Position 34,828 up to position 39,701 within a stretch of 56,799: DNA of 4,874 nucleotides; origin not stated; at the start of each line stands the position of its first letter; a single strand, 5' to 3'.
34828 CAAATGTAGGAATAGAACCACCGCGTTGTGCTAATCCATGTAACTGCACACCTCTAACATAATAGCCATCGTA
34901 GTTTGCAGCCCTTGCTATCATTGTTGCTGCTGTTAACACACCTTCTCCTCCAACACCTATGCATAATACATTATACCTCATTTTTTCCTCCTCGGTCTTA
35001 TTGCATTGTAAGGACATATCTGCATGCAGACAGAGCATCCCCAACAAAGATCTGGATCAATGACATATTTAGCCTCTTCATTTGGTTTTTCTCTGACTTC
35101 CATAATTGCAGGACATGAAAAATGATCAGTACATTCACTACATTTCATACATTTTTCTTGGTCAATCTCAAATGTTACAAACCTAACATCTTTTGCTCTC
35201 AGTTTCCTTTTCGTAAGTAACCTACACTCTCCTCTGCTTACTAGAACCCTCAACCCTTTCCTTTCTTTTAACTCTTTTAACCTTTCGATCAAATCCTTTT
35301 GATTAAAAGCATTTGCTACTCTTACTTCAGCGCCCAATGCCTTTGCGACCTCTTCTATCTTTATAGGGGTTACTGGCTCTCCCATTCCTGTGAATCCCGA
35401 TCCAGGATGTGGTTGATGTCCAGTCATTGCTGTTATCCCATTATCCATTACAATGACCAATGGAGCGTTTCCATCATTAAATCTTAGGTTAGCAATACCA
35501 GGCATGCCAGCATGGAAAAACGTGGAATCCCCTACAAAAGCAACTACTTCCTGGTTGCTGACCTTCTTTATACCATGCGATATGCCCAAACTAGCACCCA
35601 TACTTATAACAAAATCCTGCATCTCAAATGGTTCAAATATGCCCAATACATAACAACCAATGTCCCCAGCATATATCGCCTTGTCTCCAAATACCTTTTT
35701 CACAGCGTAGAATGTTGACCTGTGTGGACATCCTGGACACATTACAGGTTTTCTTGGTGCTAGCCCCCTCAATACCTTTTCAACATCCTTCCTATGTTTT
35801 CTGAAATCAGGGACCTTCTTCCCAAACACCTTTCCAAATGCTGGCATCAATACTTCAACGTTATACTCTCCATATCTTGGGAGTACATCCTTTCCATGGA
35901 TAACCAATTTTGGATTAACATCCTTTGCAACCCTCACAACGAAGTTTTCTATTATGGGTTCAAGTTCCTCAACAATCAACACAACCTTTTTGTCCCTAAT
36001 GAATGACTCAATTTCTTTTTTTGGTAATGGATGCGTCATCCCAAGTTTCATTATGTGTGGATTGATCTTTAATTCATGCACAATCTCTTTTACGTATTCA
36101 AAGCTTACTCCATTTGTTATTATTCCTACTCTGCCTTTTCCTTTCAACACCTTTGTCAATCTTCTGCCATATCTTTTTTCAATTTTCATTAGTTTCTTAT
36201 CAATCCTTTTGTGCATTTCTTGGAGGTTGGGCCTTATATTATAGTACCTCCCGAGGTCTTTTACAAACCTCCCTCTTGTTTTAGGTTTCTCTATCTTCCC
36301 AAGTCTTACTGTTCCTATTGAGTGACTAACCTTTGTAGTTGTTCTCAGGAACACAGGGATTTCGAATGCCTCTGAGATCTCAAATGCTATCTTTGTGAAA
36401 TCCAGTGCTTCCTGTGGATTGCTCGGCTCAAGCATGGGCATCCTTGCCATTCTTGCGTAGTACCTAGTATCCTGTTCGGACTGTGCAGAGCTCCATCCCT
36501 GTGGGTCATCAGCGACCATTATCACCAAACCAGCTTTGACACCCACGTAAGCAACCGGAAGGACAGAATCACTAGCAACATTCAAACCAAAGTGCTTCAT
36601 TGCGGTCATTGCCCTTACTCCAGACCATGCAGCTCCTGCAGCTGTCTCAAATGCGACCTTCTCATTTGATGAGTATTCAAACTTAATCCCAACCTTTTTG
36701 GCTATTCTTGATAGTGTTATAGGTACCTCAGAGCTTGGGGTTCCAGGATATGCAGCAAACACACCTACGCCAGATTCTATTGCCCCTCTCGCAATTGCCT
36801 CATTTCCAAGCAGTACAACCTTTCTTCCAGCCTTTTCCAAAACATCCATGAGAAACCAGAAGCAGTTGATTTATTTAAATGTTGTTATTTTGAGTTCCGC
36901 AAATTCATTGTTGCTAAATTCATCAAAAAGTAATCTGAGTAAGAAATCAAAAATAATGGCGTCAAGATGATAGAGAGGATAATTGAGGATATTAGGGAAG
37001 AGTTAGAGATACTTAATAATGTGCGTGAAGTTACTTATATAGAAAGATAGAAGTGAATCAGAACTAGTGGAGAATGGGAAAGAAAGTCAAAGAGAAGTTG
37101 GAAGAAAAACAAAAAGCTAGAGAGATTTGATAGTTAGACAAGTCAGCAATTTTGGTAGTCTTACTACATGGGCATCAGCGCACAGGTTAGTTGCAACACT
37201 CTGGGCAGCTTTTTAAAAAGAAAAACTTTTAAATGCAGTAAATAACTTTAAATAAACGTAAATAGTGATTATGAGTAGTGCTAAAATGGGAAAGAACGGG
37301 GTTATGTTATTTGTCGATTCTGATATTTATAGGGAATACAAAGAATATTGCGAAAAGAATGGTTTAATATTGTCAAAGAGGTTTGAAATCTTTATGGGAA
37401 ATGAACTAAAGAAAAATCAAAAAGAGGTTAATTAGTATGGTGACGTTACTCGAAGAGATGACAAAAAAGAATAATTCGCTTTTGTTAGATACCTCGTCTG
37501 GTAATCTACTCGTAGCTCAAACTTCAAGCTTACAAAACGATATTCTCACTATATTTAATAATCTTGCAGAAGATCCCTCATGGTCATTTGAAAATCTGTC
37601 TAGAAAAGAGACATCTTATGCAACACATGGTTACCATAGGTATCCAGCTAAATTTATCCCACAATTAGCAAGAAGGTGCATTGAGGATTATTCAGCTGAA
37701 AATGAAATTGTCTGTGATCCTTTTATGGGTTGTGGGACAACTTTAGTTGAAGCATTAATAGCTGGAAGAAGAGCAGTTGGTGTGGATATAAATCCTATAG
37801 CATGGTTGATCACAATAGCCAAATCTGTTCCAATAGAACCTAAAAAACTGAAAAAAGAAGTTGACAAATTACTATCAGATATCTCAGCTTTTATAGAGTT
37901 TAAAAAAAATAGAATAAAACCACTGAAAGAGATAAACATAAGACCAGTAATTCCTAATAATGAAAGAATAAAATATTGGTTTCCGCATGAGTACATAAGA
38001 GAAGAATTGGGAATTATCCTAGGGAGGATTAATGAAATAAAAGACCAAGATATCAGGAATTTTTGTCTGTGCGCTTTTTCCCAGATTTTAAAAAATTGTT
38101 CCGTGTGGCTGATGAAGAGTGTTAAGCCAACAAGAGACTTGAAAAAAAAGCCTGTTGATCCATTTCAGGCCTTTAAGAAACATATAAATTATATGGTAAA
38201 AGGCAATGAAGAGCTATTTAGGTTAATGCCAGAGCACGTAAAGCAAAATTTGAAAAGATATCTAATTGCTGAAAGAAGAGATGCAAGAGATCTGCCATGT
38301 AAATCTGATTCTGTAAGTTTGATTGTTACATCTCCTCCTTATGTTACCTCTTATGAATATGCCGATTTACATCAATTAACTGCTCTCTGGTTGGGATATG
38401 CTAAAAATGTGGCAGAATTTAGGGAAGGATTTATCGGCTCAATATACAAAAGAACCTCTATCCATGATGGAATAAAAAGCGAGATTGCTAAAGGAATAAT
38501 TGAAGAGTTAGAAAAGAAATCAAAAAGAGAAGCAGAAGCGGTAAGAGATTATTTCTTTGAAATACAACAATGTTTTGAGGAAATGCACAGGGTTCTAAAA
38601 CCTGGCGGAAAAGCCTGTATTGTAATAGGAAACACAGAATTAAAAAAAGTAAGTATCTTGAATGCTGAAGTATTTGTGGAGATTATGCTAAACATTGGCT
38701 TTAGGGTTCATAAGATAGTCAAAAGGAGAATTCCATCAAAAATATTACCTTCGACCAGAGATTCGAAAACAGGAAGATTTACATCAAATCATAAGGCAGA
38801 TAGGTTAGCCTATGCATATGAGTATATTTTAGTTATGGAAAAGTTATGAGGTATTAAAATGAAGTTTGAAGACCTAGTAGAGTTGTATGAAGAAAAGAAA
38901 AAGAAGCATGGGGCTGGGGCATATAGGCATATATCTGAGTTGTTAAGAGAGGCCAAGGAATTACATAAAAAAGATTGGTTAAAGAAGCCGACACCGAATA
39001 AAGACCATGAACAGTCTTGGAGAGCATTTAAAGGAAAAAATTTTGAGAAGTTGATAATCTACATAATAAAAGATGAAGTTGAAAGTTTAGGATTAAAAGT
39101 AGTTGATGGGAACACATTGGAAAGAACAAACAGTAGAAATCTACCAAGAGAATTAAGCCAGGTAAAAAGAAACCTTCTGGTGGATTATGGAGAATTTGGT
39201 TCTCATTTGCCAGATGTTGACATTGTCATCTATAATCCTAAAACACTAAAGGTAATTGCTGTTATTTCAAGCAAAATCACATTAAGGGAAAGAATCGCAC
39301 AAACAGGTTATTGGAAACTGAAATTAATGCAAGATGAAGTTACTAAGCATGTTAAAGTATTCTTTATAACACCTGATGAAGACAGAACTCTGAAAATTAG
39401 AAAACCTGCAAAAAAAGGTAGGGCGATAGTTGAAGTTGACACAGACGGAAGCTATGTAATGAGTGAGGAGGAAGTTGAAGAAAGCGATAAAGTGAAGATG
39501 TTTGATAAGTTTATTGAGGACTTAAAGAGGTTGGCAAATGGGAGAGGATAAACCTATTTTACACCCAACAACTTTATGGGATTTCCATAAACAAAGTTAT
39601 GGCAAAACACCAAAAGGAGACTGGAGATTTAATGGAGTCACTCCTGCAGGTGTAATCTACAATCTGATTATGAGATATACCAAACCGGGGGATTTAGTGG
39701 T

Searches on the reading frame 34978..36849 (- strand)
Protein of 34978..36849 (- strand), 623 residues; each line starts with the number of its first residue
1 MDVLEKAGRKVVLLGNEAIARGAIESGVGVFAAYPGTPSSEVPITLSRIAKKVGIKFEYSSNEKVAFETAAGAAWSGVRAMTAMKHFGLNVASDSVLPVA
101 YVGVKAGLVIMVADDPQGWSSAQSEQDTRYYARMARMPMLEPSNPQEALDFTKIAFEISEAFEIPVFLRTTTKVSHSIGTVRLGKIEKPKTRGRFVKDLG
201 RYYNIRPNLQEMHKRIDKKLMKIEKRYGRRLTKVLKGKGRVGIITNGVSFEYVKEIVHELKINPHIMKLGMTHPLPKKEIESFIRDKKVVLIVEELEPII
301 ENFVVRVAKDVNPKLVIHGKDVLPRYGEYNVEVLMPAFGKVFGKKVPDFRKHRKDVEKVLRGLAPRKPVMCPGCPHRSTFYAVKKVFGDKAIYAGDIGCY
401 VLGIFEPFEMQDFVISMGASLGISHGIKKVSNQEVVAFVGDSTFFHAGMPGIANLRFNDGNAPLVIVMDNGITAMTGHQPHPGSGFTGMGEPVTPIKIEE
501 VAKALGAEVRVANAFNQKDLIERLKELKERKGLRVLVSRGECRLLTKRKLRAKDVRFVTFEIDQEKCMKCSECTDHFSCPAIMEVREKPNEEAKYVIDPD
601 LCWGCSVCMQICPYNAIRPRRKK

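Call 31: search_protein_families(library=pfam, proteins=[window:34978-36849:-], max_evalue=0.001)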
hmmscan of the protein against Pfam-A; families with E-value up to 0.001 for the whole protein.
window:34978-36849:- (623 aa): 9 families
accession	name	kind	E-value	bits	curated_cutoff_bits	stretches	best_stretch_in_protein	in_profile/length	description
PF01855.24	POR_N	-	6.4e-22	78.9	27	1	22-203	2-188/231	Pyruvate flavodoxin/ferredoxin oxidoreductase, thiamine diP-bdg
PF02775.26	TPP_enzyme_C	-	1.8e-19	70.5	21.9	1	396-536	1-149/151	Thiamine pyrophosphate enzyme, C-terminal TPP binding domain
PF00037.32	Fer4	-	2.4e-10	40.2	21.1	1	595-618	1-24/24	4Fe-4S binding domain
PF12838.12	Fer4_7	-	1.9e-07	31.9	27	1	566-616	1-52/52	4Fe-4S dicluster domain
PF14697.11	Fer4_21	-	5.6e-07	30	35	1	561-617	2-57/59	4Fe-4S dicluster domain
PF13237.11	Fer4_10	-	2e-06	28.1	25.5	1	561-613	3-53/53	4Fe-4S dicluster domain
PF13187.11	Fer4_9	-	1.5e-05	25.3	27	1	566-617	1-52/52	4Fe-4S dicluster domain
PF12797.12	Fer4_2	-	3.9e-05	23.8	24.5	0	594-614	2-22/22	4Fe-4S binding domain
PF12837.12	Fer4_6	-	0.00038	20.7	25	1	596-617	3-24/24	4Fe-4S binding domain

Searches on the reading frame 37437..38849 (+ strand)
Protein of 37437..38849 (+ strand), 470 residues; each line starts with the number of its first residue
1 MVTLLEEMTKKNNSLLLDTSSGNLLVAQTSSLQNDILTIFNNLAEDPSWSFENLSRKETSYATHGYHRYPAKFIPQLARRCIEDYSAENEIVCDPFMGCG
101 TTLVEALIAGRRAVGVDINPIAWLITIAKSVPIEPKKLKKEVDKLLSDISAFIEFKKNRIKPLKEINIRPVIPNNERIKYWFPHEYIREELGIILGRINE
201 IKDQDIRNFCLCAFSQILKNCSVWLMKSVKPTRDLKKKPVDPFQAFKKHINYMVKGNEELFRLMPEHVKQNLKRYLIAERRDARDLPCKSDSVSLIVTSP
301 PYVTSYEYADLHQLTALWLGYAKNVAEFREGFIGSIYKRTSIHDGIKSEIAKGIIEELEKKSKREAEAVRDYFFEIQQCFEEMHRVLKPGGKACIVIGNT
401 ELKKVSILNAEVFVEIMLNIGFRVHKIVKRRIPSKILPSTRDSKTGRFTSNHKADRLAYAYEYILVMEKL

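Call 31: search_protein_families(library=pfam, proteins=[window:37437-38849:+], max_evalue=0.001)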
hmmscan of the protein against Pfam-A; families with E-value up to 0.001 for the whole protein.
window:37437-38849:+ (470 aa): 4 families
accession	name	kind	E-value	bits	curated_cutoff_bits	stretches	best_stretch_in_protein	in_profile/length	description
PF01555.25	N6_N4_Mtase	-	5.1e-29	102.2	26.7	2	48-120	143-213/221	DNA methylase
PF01170.24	UPF0020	-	4.8e-06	26.9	22.3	0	278-308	107-137/197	RMKL-like, methyltransferase domain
PF08241.18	Methyltransf_11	-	6.4e-05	24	21.2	0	372-394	72-94/95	Methyltransferase domain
PF13649.12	Methyltransf_25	-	0.00055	21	27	0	375-391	81-97/97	Methyltransferase domain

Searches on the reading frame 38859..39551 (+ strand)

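Call 31: search_protein_families(library=pfam, proteins=[window:38859-39551:+], max_evalue=0.001)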
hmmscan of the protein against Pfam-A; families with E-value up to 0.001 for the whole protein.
window:38859-39551:+ (230 aa): 1 family
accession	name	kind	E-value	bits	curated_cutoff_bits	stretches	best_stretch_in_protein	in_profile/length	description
PF18643.7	RE_BsaWI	-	3.8e-35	120.6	26.2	1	97-201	2-105/105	BsaWI restriction endonuclease type 2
